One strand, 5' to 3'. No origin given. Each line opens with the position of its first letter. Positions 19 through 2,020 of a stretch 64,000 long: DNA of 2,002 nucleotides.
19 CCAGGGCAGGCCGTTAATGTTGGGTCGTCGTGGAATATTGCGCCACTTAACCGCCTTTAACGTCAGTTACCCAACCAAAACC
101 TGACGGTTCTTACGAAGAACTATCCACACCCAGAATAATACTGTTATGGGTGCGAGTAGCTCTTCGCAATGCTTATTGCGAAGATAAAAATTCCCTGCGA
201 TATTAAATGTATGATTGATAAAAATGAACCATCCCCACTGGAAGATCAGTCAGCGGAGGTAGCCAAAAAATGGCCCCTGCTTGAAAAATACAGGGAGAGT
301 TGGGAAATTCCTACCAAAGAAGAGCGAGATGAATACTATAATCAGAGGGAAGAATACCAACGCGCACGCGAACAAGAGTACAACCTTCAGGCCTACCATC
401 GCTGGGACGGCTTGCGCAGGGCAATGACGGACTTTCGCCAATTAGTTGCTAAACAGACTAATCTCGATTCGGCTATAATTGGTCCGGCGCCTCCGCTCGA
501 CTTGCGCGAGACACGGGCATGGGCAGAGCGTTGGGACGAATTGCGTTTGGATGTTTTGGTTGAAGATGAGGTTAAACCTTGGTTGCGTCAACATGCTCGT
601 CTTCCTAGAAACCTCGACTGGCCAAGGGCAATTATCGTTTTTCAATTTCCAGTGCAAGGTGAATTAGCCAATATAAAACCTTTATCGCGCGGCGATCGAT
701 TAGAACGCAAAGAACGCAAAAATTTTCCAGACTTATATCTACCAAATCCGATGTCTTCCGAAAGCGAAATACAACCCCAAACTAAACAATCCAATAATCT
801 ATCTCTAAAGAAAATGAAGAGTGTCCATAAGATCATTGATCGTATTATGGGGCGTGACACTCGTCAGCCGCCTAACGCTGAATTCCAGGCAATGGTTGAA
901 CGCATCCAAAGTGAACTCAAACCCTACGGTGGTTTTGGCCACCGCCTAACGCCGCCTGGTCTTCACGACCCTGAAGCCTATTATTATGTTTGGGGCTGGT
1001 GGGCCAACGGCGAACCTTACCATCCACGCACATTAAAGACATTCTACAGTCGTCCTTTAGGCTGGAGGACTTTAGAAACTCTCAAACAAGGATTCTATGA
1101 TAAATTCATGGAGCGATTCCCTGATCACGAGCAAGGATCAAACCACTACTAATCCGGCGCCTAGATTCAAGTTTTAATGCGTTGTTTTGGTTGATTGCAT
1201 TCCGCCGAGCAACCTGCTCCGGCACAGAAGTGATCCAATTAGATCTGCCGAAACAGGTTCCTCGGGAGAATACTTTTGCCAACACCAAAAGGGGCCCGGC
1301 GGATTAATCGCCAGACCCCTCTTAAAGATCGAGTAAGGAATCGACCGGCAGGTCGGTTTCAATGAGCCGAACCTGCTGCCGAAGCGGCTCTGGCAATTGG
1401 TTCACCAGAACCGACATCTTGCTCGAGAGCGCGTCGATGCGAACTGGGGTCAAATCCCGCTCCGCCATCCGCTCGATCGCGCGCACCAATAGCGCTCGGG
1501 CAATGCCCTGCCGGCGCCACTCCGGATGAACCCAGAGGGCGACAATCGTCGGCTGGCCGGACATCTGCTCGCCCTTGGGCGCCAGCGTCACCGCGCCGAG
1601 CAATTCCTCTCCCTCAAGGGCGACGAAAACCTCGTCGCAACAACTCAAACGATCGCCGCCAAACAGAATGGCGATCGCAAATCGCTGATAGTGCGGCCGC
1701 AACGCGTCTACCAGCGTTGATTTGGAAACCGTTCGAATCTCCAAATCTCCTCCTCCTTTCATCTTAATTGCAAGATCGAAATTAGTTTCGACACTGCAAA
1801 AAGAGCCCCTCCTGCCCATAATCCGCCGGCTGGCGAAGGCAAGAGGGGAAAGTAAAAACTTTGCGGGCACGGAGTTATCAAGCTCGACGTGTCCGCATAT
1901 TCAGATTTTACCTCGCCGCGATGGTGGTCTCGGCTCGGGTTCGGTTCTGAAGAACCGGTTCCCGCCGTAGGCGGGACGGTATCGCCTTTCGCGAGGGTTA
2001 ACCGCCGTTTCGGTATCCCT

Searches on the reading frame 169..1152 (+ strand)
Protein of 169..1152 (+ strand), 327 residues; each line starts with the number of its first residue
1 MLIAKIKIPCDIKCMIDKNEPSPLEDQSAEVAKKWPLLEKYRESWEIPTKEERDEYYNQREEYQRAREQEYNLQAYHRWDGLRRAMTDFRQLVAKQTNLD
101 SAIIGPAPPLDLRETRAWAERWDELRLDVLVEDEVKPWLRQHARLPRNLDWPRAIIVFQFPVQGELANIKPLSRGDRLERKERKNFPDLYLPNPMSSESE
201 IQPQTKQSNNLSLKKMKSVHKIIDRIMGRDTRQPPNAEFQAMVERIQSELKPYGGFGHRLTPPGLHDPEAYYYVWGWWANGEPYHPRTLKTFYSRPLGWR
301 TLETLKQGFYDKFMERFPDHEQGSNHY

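Call 10: search_protein_families(library=pfam, proteins=[window:169-1152:+], max_evalue=0.1)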
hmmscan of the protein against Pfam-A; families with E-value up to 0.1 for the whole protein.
window:169-1152:+ (327 aa): 1 family
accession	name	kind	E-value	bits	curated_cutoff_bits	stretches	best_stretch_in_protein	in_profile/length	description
PF11917.13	DUF3435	-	0.073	12.4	25.8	0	6-72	258-324/418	Protein of unknown function (DUF3435)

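Call 33: search_protein_families(library=padloc, proteins=[window:169-1152:+], max_evalue=0.1)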
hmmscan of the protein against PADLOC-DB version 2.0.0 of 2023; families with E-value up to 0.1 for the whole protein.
window:169-1152:+ (327 aa): 0 families

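Call 34: search_protein_families(library=phrogs, proteins=[window:169-1152:+], max_evalue=0.1)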
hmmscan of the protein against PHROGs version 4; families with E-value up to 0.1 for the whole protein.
window:169-1152:+ (327 aa): 0 families

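Call 95: find_encoding_contigs(protein=window:169-1152:+, flank=10000, max_places=2)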
Protein window:169-1152:+ (327 aa): 1 contig read that carries it; 1 place shown.
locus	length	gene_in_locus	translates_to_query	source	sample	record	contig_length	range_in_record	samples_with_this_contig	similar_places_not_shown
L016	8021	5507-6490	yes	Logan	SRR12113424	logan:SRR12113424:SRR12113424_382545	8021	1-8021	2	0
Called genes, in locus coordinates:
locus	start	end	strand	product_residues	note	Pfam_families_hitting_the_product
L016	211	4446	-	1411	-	PF00270:DEAD, PF04851:ResIII (faint)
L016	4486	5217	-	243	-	-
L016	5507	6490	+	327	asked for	-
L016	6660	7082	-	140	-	PF00583:Acetyltransf_1, PF13673:Acetyltransf_10 (weak), PF13508:Acetyltransf_7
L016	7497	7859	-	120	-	-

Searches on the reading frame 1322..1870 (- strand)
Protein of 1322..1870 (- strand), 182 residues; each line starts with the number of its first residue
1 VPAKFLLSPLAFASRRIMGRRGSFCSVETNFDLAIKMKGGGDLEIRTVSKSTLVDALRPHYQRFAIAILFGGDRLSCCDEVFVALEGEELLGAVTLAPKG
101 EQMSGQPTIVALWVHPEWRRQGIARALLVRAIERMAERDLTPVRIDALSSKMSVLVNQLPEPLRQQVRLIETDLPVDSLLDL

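Call 10: search_protein_families(library=pfam, proteins=[window:1322-1870:-], max_evalue=0.1)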
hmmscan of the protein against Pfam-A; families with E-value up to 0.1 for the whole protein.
window:1322-1870:- (182 aa): 7 families
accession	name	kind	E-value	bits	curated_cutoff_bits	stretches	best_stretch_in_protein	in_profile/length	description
PF00583.31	Acetyltransf_1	-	2e-10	41.4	20.7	1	80-142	34-95/116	Acetyltransferase (GNAT) family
PF13508.13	Acetyltransf_7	-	2.4e-09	37.9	27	1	80-138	4-58/84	Acetyltransferase (GNAT) domain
PF13673.13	Acetyltransf_10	-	3.6e-07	30.6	23.6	1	81-147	33-92/128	Acetyltransferase (GNAT) domain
PF13880.12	Acetyltransf_13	-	9.7e-05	22.6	22.8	1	109-135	7-33/69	ESCO1/2 acetyl-transferase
PF13527.13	Acetyltransf_9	-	0.00021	21.7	25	1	79-139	41-105/127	Acetyltransferase (GNAT) domain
PF14542.12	Acetyltransf_CG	-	0.017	15.7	30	1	106-140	24-58/80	GCN5-related N-acetyl-transferase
PF17013.11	Acetyltransf_15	-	0.039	13.8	35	1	109-135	75-101/210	Putative acetyl-transferase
